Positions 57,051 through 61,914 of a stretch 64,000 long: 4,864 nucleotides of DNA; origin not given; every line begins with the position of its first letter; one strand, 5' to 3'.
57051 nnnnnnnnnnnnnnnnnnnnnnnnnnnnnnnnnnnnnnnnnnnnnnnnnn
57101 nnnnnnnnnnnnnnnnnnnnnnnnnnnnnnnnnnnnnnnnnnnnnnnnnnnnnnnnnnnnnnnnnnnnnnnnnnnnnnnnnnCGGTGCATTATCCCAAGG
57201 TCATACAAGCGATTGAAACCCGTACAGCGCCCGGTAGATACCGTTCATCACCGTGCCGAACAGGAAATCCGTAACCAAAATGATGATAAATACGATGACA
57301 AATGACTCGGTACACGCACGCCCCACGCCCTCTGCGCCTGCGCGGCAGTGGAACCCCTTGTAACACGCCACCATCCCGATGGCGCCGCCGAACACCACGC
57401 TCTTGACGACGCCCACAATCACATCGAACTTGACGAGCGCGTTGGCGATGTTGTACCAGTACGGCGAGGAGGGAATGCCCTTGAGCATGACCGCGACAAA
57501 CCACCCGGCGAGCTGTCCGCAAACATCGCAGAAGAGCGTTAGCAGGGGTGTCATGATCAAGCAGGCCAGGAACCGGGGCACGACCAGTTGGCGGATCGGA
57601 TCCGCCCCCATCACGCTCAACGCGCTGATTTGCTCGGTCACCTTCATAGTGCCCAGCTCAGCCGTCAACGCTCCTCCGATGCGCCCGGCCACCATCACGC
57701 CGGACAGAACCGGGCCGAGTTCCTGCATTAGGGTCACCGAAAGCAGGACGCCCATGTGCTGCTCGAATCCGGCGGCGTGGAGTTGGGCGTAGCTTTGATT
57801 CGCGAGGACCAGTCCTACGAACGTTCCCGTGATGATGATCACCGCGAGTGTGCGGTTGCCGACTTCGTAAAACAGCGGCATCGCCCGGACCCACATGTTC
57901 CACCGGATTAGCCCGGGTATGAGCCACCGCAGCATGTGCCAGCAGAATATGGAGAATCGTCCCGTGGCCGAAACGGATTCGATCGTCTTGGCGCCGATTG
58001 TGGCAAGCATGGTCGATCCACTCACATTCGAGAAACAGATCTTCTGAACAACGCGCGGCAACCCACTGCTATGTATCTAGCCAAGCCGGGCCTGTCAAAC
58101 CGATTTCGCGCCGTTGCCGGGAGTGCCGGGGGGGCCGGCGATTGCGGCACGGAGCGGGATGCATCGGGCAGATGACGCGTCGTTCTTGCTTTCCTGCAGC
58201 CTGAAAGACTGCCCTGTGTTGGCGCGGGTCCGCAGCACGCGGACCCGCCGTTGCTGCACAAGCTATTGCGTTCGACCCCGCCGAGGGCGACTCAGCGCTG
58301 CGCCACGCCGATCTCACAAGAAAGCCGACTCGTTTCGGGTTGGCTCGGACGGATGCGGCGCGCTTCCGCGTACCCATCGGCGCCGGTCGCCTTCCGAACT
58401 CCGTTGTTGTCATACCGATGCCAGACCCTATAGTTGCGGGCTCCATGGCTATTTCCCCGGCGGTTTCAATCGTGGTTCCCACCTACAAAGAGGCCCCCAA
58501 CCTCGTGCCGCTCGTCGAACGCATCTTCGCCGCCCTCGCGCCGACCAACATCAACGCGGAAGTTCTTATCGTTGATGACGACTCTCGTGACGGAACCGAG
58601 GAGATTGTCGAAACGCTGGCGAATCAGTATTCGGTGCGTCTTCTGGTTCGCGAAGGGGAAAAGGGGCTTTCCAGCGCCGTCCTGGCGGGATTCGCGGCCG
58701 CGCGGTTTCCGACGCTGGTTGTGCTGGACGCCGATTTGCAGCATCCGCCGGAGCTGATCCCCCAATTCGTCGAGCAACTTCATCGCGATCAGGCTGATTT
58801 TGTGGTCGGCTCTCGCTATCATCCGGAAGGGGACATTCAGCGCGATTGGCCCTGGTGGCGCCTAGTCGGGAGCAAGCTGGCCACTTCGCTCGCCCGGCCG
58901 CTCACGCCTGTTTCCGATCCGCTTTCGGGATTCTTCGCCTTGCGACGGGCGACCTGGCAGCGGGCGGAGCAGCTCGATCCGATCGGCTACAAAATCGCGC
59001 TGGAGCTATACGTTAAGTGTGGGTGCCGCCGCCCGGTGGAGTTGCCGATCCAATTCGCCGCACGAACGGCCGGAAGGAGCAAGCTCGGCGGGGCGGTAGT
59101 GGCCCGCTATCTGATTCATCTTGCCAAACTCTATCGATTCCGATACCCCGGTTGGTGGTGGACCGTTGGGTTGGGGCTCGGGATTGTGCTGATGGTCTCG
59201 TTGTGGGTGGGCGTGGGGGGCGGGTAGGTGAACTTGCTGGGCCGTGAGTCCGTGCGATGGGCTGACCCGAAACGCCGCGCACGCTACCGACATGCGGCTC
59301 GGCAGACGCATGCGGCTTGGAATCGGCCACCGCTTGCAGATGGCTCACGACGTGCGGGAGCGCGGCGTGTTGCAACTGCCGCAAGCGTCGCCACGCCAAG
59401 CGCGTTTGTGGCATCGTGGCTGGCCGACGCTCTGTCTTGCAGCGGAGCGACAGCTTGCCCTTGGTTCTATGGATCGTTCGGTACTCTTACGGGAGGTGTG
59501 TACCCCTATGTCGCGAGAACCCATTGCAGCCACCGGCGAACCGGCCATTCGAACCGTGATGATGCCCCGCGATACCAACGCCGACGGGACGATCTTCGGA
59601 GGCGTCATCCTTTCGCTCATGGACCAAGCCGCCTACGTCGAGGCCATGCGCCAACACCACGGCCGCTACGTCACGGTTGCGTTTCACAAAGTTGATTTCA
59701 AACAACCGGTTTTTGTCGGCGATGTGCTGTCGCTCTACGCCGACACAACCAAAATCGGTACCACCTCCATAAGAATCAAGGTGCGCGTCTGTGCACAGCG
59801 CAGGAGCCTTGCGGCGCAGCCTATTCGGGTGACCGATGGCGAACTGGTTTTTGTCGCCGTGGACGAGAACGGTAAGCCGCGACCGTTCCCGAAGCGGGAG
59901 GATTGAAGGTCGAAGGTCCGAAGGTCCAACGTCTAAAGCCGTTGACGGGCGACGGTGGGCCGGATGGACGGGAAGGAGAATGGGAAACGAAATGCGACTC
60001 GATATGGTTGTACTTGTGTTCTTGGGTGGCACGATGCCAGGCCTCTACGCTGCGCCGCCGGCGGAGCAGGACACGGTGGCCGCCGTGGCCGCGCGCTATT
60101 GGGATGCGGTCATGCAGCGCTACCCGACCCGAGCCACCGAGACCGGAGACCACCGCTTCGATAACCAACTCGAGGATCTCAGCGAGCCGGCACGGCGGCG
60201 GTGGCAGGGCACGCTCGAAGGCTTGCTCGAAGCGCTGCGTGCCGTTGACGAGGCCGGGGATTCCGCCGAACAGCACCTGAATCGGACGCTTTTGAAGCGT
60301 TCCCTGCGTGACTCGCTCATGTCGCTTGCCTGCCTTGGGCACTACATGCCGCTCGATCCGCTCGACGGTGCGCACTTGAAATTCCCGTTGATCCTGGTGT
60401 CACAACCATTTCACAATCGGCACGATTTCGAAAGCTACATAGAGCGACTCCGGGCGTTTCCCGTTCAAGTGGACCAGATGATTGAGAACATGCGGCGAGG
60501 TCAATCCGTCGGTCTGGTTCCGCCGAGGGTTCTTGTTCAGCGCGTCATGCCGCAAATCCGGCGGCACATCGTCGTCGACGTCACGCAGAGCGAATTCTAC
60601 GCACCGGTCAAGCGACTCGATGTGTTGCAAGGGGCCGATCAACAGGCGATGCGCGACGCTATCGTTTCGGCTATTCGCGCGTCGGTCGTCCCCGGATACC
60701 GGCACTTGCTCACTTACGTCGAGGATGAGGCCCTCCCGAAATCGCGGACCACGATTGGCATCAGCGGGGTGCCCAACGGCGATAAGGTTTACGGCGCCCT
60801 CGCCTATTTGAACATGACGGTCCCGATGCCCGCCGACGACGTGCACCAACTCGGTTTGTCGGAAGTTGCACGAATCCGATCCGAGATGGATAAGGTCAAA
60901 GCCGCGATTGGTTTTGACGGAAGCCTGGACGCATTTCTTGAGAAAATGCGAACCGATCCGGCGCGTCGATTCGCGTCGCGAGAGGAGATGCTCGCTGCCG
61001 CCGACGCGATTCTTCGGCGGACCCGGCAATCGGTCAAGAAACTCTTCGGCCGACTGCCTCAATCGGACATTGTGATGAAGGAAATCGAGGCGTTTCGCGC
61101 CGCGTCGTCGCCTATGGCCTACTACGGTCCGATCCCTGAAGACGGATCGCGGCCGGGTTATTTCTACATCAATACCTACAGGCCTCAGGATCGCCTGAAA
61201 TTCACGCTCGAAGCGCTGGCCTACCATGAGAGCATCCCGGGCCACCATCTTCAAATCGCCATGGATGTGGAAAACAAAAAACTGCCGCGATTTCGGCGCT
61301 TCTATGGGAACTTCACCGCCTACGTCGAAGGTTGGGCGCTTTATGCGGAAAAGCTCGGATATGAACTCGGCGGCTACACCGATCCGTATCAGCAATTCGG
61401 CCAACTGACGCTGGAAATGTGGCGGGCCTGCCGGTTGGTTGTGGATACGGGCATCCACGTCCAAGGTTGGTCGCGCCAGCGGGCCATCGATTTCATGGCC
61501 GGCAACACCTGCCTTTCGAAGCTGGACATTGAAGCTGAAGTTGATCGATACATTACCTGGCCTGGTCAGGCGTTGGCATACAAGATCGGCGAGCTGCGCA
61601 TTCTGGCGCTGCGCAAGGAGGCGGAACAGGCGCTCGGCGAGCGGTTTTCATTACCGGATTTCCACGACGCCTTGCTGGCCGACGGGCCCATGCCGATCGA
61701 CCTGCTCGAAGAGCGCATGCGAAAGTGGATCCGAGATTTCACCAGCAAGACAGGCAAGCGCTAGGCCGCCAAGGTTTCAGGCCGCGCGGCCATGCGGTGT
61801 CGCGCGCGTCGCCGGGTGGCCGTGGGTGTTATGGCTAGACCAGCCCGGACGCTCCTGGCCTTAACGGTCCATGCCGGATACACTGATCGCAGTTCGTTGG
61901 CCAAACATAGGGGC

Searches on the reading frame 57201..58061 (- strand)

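Call 76: search_protein_families(library=pfam, proteins=[window:57201-58061:-], max_evalue=0.00001)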
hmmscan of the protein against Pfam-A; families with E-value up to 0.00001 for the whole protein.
window:57201-58061:- (286 aa): 1 family
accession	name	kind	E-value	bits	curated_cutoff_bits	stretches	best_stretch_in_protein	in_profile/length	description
PF02405.21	MlaE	-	1.2e-69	234.7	22.5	1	64-268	5-209/212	Permease MlaE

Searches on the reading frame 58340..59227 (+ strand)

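Call 76: search_protein_families(library=pfam, proteins=[window:58340-59227:+], max_evalue=0.00001)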
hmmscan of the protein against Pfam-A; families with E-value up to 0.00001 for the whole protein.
window:58340-59227:+ (295 aa): 2 families
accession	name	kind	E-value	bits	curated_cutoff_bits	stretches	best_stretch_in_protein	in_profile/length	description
PF00535.33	Glycos_transf_2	-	6.1e-32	111.3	23.3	1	43-180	1-140/168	Glycosyl transferase family 2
PF13641.12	Glyco_tranf_2_3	-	3.2e-12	47.4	27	1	40-161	1-125/230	Glycosyltransferase like family 2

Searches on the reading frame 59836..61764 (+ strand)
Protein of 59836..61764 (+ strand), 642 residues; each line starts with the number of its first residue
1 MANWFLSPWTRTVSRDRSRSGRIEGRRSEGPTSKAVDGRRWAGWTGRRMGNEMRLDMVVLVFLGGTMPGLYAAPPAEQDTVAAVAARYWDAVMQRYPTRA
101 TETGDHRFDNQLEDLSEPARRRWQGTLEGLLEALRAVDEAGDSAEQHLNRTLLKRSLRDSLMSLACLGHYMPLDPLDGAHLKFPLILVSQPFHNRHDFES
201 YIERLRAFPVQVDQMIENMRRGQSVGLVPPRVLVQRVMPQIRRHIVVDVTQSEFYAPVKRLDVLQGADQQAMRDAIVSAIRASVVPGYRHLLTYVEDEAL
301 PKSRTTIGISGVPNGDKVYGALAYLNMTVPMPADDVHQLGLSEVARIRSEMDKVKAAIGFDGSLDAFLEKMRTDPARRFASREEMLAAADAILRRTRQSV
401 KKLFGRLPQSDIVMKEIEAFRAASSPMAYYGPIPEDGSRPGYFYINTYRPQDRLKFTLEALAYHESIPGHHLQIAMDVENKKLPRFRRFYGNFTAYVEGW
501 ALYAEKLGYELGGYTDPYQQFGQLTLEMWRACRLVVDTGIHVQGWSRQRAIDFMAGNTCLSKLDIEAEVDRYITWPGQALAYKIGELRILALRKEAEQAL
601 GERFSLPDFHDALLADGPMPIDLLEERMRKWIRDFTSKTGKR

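Call 76: search_protein_families(library=pfam, proteins=[window:59836-61764:+], max_evalue=0.00001)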
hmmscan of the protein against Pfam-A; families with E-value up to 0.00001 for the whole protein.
window:59836-61764:+ (642 aa): 1 family
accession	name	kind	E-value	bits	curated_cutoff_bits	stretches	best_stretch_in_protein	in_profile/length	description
PF05960.17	DUF885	-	1.5e-167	559.9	32.4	1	97-628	1-532/532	Bacterial protein of unknown function (DUF885)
